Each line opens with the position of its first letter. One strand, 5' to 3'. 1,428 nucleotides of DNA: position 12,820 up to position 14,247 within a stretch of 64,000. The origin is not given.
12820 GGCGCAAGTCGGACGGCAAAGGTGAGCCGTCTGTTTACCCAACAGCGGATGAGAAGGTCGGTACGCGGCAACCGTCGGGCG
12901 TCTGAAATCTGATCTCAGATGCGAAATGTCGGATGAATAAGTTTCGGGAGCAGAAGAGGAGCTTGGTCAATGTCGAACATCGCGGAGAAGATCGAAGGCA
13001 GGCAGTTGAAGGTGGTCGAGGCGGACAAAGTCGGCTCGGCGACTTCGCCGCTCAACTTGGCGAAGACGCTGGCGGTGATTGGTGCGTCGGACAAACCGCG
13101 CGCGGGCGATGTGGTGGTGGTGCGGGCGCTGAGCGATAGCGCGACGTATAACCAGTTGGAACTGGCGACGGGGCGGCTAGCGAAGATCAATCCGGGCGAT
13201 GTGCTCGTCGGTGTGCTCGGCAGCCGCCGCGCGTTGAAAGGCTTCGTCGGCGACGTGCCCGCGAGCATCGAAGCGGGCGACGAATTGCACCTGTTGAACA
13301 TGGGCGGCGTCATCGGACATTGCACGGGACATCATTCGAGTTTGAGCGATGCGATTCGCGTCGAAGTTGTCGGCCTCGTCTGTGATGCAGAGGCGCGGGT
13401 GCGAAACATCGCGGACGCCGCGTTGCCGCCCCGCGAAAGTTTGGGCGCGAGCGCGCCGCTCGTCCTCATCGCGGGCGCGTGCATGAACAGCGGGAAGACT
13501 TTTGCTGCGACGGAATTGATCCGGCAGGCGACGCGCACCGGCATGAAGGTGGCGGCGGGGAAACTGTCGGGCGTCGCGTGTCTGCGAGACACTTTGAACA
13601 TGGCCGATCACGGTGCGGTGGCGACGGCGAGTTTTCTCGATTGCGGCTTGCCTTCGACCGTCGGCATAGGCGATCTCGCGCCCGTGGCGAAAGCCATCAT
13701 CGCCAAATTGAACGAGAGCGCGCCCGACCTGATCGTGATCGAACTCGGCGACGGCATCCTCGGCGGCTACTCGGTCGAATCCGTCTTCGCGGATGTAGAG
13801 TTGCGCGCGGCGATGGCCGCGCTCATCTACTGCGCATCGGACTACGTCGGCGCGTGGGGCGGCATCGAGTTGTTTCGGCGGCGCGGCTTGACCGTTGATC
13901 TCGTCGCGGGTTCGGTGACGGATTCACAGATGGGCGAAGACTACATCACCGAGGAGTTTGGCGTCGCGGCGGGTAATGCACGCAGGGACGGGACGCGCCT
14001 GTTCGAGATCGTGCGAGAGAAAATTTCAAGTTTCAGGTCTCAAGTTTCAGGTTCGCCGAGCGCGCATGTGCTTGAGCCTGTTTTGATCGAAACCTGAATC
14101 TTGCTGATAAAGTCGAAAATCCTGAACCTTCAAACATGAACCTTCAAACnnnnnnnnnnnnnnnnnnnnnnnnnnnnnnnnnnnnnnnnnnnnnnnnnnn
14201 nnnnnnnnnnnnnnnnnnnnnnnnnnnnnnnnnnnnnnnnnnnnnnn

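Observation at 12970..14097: Uncharacterised P-loop gene embedded between argG and argC in an ArgR-linked arginine operon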

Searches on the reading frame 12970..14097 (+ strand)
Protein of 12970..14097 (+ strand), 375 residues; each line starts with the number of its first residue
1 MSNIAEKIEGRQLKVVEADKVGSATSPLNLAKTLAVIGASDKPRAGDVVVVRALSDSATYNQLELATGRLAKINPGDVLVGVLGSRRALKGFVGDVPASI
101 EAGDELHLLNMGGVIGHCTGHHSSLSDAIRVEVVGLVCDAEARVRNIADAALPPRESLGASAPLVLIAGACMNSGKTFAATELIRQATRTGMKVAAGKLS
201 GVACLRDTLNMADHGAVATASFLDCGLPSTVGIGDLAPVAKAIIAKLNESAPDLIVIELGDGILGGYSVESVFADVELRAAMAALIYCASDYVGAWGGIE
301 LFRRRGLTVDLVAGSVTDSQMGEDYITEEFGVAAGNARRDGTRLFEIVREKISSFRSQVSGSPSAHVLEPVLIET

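Call 3: search_protein_families(library=pfam, proteins=[window:12970-14097:+], max_evalue=0.01)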
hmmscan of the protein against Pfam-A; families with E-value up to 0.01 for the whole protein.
window:12970-14097:+ (375 aa): 0 families

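Call 4: search_protein_families(library=ncbifam, proteins=[window:12970-14097:+], max_evalue=0.01)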
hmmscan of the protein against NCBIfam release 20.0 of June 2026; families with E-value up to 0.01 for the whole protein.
window:12970-14097:+ (375 aa): 0 families

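Call 5: search_protein_families(library=pfam, proteins=[window:12970-14097:+], max_evalue=10)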
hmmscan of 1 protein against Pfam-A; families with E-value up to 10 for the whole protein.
window:12970-14097:+ (375 aa): 3 families
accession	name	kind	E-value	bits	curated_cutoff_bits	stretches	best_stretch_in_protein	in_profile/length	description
PF07755.17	DUF1611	-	0.07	13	25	1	159-195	9-45/201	Domain of unknown function (DUF1611_C) P-loop domain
PF01656.29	CbiA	-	0.15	12.5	25.4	1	173-199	9-35/125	CobQ/CobB/MinD/ParA nucleotide binding domain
PF03205.20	MobB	-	0.22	11.9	26.6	1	170-199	6-35/133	Molybdopterin guanine dinucleotide synthesis protein B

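Call 6: search_solved_structures(query=window:12970-14097:+, max_evalue=10, show_alignments=3)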
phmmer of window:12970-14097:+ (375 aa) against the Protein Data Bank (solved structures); distinct sequences matched with E-value up to 10: 2.
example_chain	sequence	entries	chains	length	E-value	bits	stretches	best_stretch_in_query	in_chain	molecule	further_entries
9uhh_A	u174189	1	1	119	0.98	12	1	277-309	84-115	BA5_12_H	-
1wlo_A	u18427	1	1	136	1.7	11.2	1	233-287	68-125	sufE protein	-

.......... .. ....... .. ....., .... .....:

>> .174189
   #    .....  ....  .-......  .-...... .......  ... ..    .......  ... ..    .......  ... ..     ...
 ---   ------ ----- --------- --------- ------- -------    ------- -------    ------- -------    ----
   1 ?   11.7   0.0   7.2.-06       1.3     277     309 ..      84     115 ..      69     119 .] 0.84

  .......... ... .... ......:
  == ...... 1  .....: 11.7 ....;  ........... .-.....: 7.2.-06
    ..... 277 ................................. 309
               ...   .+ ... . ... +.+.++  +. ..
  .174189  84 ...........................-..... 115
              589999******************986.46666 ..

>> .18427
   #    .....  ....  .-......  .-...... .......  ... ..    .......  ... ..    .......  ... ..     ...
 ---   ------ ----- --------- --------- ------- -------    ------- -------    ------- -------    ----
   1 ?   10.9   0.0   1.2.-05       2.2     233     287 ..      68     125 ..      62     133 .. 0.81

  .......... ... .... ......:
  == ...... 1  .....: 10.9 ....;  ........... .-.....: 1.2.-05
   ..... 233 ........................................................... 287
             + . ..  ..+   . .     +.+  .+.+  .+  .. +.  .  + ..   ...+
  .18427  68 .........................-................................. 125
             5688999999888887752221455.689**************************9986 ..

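Call 7: find_homologous_proteins(query=window:12970-14097:+, max_evalue=0.001)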
Query window:12970-14097:+ (375 aa): 4182 proteins with E <= 0.001 among 8000 candidates; the best 120 are listed.
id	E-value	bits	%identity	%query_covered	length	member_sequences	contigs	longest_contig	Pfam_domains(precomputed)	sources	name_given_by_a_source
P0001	1.6e-234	796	100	100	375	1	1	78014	-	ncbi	ncbi:MAG: hypothetical protein ACR2G4_05325 [Pyrinomonadaceae bacterium]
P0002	2.6e-201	686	85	100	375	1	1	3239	-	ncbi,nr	ncbi:MAG TPA: hypothetical protein VJT82_04365 [Pyrinomonadaceae bacterium]|nr:hypothetical protein 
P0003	6.3e-196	669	84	100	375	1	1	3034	-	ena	-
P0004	8.0e-196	668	84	100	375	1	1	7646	-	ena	-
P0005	2.8e-195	667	84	100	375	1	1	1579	-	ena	-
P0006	6.7e-195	665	84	98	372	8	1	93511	-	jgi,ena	-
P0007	7.1e-195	665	84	100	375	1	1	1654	-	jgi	-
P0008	2.7e-194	663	82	100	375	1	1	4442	-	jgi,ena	jgi:hypothetical protein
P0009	4.1e-194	663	81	100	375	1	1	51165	-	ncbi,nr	ncbi:MAG TPA: hypothetical protein VK363_03015 [Pyrinomonadaceae bacterium]|nr:hypothetical protein 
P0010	4.6e-194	663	84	100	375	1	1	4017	-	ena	-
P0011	4.9e-194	663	81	100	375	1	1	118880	-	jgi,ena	-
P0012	8.9e-194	662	84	100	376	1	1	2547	-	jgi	jgi:hypothetical protein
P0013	1.9e-192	657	83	100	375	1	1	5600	-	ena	-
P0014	2.1e-192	657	83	100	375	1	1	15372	-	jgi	-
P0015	2.7e-192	657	82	100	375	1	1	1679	-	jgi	jgi:hypothetical protein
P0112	2.6e-179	614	80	95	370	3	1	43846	PF07755.18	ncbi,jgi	ncbi:MAG TPA: hypothetical protein VF791_22640 [Pyrinomonadaceae bacterium]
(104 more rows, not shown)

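Call 10: find_related_loci(query=window:12970-14097:+, collection=genome_contigs, flank=8000)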
Query window:12970-14097:+ (375 aa) in genome_contigs; peptide patterns used: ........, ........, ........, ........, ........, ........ (x = any residue, [..] = any of these).
531 stretches matched a pattern; 479 encode a relative of the query (tblastn E <= 1e-3); the best 80 are kept; 80 distinct loci.
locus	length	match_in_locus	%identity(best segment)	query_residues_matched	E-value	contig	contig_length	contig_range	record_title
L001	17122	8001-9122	81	1-374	0e+0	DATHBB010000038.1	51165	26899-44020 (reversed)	MAG TPA_asm: Pyrinomonadaceae bacterium isolate SMAG_U10705 k141_151076, whole genome shotgun sequence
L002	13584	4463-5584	82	1-374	0e+0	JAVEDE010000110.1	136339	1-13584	MAG: Pyrinomonadaceae bacterium isolate BP_17 scaffold_1698083, whole genome shotgun sequence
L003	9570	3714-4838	83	1-374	0e+0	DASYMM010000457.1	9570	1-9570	MAG TPA_asm: Pyrinomonadaceae bacterium isolate SMAG_U4375 k141_278612, whole genome shotgun sequence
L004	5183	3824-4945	82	1-374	0e+0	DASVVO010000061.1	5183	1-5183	MAG TPA_asm: Pyrinomonadaceae bacterium isolate SMAG_U3345 k141_488938, whole genome shotgun sequence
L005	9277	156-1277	82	1-374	0e+0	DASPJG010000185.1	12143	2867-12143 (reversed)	MAG TPA_asm: Pyrinomonadaceae bacterium isolate SMAG_U12003 k141_302128, whole genome shotgun sequence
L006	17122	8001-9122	81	1-374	0e+0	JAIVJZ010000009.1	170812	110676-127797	MAG: Acidobacteria bacterium isolate MAG9 MTG9_39, whole genome shotgun sequence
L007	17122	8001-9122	82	1-374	0e+0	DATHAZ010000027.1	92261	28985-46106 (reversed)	MAG TPA_asm: Pyrinomonadaceae bacterium isolate SMAG_U10703 k141_15597, whole genome shotgun sequence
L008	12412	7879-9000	81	1-374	0e+0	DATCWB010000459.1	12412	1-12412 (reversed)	MAG TPA_asm: Pyrinomonadaceae bacterium isolate SMAG_U7400 k141_281788, whole genome shotgun sequence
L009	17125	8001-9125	82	1-375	0e+0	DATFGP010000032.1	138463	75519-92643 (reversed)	MAG TPA_asm: Pyrinomonadaceae bacterium isolate SMAG_U8666 k141_517500, whole genome shotgun sequence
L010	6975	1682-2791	82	1-370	0e+0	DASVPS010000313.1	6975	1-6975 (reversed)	MAG TPA_asm: Pyrinomonadaceae bacterium isolate SMAG_U3185 k141_91268, whole genome shotgun sequence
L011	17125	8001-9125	82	1-374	0e+0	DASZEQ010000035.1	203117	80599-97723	MAG TPA_asm: Pyrinomonadaceae bacterium isolate SMAG_U6498 k141_581903, whole genome shotgun sequence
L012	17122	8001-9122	81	1-374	0e+0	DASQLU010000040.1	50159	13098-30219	MAG TPA_asm: Pyrinomonadaceae bacterium isolate SMAG_U10730 k141_122970, whole genome shotgun sequence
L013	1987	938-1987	85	1-350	0e+0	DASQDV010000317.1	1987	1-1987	MAG TPA_asm: Pyrinomonadaceae bacterium isolate SMAG_U11736 k141_1320307, whole genome shotgun sequence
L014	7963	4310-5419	80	1-368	0e+0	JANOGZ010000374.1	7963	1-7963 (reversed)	MAG: Pyrinomonadaceae bacterium isolate SOY_64_concoct_390 SOY_64_k141_2861312, whole genome shotgun sequence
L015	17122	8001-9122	80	1-374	0e+0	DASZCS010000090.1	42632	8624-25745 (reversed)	MAG TPA_asm: Pyrinomonadaceae bacterium isolate SMAG_U6448 k141_200254, whole genome shotgun sequence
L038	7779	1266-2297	81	10-353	0e+0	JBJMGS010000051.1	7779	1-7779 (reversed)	MAG: Pyrinomonadaceae bacterium isolate H2_16_all_fractions_metab_121_65_12 k255_1243747, whole genome shotgun sequence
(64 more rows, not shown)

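Call 17: search_protein_representatives(protein=window:12970-14097:+)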
Query: 375 residues. Proteins with E-value up to 0.001 (for the whole library): 1424; up to 1e-10: 924; up to 1e-30: 154. The best 150 are listed.
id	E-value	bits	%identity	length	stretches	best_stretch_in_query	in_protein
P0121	7.0e-122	423.6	73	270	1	89-353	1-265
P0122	8.4e-114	397.0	80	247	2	162-322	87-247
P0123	3.5e-106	372.0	50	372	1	8-352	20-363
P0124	5.2e-103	361.5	75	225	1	138-358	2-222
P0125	4.9e-102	358.3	49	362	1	9-357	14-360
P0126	1.9e-91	323.5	61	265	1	9-260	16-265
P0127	2.8e-91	323.0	74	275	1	14-213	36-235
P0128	6.4e-91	321.8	50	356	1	20-351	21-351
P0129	5.8e-89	315.3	50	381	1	7-356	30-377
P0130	2.7e-87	309.9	46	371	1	12-358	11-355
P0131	4.3e-87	309.2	46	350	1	15-347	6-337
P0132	2.9e-79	283.5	46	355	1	18-359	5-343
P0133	5.0e-78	279.4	76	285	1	121-293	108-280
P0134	3.3e-77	276.7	45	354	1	17-352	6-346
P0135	3.1e-76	273.5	44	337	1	16-349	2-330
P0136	4.1e-76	273.1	42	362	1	14-352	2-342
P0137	9.5e-75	268.6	43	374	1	16-358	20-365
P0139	3.3e-74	266.8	43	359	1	16-356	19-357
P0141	2.9e-73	263.7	46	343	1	16-349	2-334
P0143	8.9e-70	252.3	42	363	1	16-349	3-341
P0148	1.8e-66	241.4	37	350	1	18-349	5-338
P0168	1.7e-55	205.3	44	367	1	16-341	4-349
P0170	1.1e-53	199.4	34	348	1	26-353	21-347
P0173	7.4e-52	193.3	40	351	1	16-346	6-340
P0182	3.9e-48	181.1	32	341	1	19-329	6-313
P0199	3.4e-43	164.8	31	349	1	14-354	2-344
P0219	2.1e-39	152.4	30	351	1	46-348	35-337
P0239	9.5e-35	137.1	28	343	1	16-345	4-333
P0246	1.2e-33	133.4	28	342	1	14-341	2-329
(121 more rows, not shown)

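Call 19: list_cluster_members(proteins=[P0123, P0130, P0136, P0148, P0170, P0182, P0199, P0219, P0239, P0246])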
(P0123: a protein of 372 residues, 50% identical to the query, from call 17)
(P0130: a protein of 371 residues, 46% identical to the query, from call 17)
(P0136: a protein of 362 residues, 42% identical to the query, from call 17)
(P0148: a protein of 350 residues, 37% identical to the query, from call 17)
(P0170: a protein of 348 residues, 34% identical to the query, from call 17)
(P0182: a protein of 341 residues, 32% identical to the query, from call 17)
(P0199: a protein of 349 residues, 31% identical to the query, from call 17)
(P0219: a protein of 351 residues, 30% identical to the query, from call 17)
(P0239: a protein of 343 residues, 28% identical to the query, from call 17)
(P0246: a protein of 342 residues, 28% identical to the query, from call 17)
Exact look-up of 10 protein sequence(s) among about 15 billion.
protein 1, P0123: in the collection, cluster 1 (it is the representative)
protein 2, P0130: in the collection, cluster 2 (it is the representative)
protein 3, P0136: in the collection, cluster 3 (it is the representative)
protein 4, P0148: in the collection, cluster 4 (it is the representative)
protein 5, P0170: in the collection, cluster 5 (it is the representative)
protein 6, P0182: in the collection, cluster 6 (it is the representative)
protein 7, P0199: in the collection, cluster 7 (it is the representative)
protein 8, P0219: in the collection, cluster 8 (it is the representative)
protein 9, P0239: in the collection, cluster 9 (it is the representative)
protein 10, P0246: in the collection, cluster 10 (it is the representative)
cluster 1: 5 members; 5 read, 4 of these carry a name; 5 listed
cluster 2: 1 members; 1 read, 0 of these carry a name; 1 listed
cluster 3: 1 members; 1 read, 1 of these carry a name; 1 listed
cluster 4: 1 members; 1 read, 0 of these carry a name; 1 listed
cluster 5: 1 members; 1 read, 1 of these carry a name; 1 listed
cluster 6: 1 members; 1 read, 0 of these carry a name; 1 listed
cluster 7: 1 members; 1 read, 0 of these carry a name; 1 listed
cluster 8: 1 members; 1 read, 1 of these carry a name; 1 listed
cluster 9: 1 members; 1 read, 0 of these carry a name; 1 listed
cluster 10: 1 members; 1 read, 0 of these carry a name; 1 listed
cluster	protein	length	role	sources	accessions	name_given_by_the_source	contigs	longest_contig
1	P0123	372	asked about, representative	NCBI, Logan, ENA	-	-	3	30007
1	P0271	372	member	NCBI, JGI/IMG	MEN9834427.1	MAG: hypothetical protein RL011_620 [Pseudomonadota bacterium] | hypothetical protein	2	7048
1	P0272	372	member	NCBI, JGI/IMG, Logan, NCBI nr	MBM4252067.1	MAG: hypothetical protein FJ146_08860 [Deltaproteobacteria bacterium] | hypothetical protein [Deltaproteobacteria bacterium]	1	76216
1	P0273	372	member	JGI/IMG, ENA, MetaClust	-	\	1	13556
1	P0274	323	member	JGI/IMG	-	hypothetical protein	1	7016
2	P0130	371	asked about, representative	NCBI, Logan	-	-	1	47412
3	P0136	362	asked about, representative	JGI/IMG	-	hypothetical protein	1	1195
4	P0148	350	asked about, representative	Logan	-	-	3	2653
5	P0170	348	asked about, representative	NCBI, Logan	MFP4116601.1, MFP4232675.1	MAG: hypothetical protein ACLFQ8_00435 [Candidatus Aenigmatarchaeota archaeon]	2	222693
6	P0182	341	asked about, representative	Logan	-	-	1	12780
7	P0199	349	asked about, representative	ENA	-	-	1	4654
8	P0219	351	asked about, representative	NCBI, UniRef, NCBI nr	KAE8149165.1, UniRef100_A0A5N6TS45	hypothetical protein BDV25DRAFT_141057 [Aspergillus avenaceus] | P-loop containing nucleoside triphosphate hydrolase protein n=1 Tax=Aspergillus avenaceus ...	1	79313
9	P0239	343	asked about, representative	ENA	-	-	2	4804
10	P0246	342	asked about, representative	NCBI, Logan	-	-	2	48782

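Call 23: search_solved_structures(query=A1, max_evalue=10, show_alignments=3)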
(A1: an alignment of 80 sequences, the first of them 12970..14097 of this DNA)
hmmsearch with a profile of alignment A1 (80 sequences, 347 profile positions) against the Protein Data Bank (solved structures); distinct sequences matched with E-value up to 10: 43.
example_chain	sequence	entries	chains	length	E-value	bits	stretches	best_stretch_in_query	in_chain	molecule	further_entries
1rj9_A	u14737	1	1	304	1.3e-05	27.4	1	108-182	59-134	Signal Recognition Protein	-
2j7p_D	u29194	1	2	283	1.4e-05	27.3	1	108-182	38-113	CELL DIVISION PROTEIN FTSY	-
2cnw_D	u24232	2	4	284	1.5e-05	27.3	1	108-182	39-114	CELL DIVISION PROTEIN FTSY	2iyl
3fgn_A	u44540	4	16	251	1.6e-05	27.1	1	146-195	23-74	Dethiobiotin synthetase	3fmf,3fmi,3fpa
1okk_D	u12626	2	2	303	1.8e-05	27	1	108-182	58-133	CELL DIVISION PROTEIN FTSY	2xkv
2q9a_A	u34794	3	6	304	1.8e-05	27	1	108-182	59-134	Cell division protein ftsY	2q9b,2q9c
6cve_A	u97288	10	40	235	0.00014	24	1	149-195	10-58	ATP-dependent dethiobiotin synthetase BioD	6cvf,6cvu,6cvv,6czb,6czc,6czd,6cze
6nka_A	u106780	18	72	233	0.00019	23.6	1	150-195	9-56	ATP-dependent dethiobiotin synthetase BioD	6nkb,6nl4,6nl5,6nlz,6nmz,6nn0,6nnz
4wop_A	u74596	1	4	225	0.00066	21.8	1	150-195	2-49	ATP-dependent dethiobiotin synthetase BioD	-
1dts_A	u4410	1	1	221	0.0035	19.4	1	153-186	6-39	DETHIOBIOTIN SYNTHETASE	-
1a82_A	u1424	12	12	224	0.0036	19.4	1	153-186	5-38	DETHIOBIOTIN SYNTHETASE | PROTEIN (DETHIOBIOTIN SYNTHETASE) | DETHIOBIOTIN SYNTHASE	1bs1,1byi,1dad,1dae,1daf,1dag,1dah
4oyh_A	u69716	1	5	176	0.0055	18.8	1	147-204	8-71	Molybdopterin-guanine dinucleotide biosynthesis protein B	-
5l3r_A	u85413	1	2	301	0.008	18.3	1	139-181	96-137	Signal recognition particle 54 kDa protein, chloroplastic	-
2f1r_A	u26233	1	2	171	0.013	17.5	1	151-186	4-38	molybdopterin-guanine dinucleotide biosynthesis protein B (mobB)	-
4nkr_A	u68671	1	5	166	0.017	17.2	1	150-204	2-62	Molybdopterin-guanine dinucleotide biosynthesis protein B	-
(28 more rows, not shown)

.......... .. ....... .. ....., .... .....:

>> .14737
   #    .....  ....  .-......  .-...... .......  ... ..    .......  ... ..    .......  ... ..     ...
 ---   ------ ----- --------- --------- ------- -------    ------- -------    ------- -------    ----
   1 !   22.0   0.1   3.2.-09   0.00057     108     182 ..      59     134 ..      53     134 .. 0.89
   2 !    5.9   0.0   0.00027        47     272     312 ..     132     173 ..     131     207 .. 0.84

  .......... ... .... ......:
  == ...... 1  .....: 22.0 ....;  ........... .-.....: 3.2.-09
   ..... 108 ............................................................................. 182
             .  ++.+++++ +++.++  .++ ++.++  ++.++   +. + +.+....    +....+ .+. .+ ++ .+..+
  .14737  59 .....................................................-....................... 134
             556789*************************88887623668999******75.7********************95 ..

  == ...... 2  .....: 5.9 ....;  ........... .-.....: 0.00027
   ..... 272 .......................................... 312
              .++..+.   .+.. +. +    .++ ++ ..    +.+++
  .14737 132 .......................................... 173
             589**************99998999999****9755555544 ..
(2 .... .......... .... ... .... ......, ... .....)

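Call 25: find_homologous_proteins(query=A1, max_evalue=0.001)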
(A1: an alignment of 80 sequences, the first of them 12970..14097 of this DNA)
Query A1 (80 sequences) (375 aa, profile of the alignment): 4309 proteins with E <= 0.001 among 8000 candidates; the best 120 are listed.
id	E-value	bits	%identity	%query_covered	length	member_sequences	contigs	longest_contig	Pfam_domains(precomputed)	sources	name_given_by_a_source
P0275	4.7e-136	471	61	92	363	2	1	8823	-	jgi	jgi:hypothetical protein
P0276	5.2e-136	471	61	92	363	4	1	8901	-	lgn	-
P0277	1.9e-134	466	58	91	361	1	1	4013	-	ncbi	-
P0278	2.5e-134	466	59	92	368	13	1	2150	-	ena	-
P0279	2.9e-134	465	58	92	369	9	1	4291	-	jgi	jgi:hypothetical protein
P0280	4.3e-134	465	61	91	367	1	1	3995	-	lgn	-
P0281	5.2e-134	465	57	97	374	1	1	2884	-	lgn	-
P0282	5.9e-134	464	60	92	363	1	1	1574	-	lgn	-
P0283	6.6e-134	464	61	91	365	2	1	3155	-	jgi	jgi:hypothetical protein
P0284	7.4e-134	464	60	94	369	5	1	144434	-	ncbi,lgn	-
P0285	8.1e-134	464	57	97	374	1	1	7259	-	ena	-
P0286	8.8e-134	464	68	92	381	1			-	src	-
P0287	1.1e-133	464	61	92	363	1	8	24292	-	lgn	-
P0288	1.3e-133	463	47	89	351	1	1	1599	-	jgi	jgi:hypothetical protein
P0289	1.4e-133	463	59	96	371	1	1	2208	-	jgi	jgi:hypothetical protein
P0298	2.5e-133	462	48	91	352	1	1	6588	-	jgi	jgi:hypothetical protein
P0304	3.5e-133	462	52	91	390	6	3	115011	-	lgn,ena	-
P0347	2.3e-132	459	76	91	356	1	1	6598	PF07755.18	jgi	jgi:hypothetical protein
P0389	1.2e-131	457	74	93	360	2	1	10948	PF07755.18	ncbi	-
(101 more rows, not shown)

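Call 35: find_encoding_contigs(protein=P0304, flank=10000, max_places=3)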
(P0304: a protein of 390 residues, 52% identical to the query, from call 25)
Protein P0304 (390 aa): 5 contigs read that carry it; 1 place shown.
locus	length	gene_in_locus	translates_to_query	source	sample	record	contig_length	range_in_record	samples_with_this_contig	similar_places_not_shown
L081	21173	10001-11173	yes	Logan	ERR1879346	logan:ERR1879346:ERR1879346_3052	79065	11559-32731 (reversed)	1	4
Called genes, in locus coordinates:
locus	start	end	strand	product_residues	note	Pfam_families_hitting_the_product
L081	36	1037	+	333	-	PF01544:CorA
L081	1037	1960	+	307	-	PF03193:RsgA_GTPase (faint), PF00009:GTP_EFTU (faint), PF01926:MMR_HSR1, PF02421:FeoB_N (weak), PF02492:cobW (faint), PF07650:KH_2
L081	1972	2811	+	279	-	PF03437:BtpA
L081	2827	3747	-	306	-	PF00034:Cytochrom_C (faint), PF13442:Cytochrome_CBB3 (faint), PF07635:PSCyt1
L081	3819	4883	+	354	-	-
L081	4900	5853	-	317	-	PF17200:sCache_2, PF08269:dCache_2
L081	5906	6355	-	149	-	PF02580:Tyr_Deacylase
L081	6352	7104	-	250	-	PF00756:Esterase, PF02230:Abhydrolase_2, PF12146:Hydrolase_4 (faint), PF01738:DLH, PF00326:Peptidase_S9 (weak), PF07859:Abhydrolase_3 (faint)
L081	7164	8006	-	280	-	-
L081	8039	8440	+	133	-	PF05425:CopD (weak)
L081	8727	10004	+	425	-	PF00764:Arginosuc_synth, PF20979:Arginosuc_syn_C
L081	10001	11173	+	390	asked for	-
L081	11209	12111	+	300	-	PF01118:Semialdhyde_dh, PF22698:Semialdhyde_dhC_1, PF02774:Semialdhyde_dhC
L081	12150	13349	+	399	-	PF00202:Aminotran_3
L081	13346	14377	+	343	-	PF02729:OTCace_N, PF00185:OTCace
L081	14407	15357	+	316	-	PF00696:AA_kinase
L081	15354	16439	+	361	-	PF01546:Peptidase_M20, PF07687:M20_dimer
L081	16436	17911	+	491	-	PF00206:Lyase_1, PF14698:ASL_C2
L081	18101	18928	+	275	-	-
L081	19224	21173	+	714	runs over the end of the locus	-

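Call 36: find_encoding_contigs(protein=P0298, flank=10000, max_places=3)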
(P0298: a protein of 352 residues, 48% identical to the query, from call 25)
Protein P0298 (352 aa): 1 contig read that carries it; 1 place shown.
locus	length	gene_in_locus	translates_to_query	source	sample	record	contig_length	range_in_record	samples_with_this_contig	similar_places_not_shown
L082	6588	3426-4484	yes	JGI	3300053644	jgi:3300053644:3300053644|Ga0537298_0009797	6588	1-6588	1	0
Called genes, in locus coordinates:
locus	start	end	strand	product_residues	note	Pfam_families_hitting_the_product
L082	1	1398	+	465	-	?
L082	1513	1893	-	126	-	PF08818:DUF1801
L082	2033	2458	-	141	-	PF13564:DoxX_2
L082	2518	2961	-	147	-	PF01047:MarR, PF12802:MarR_2, PF13463:HTH_27 (weak)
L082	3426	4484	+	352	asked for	-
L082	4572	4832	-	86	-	-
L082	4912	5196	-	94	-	PF00076:RRM_1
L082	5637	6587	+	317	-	?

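Call 39: predict_structure(alignment_id=A2)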
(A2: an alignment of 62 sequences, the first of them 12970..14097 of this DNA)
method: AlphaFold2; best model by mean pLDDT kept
length: 375 residues; sequences in the alignment: 62
mean_pLDDT: 90.1   pTM: 0.87
mean pLDDT of the five models: 90.1, 88.6, 88.4, 88.1, 87.7
residues with pLDDT >= 90: 298; 70-90: 48; 50-70: 8; < 50: 21
segments of 3 or more residues with pLDDT < 50: 1-5, 361-375
pLDDT, mean of each block of 10 residues (from residue 1): 47 89 96 92 95 91 95 98 89 94 96 95 84 96 93 97 95 90 97 97 94 98 97 95 98 96 85 96 96 94 95 94 96 90 94 83 36 34
secondary structure, 60 per line:
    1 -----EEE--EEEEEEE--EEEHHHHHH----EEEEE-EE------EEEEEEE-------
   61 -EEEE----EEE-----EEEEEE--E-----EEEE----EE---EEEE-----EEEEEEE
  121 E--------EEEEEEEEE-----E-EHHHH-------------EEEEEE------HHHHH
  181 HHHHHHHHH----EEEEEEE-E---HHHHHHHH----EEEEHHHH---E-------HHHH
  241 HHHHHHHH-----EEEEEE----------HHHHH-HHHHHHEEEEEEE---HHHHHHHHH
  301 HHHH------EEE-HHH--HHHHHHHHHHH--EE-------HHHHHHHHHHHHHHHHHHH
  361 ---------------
elements in order: E6-8 E11-17 E20-22 H23-28 E33-37 E47-53 E62-65 E70-72 E78-83 E92-95 E105-108 E114-121 E130-138 H147-150 E164-169 H176-189 E194-200 H206-213 E218-221 H222-225 H237-248 E254-259 H270-274 H276-281 E282-288 H292-304 E311-313 H320-330 H342-360
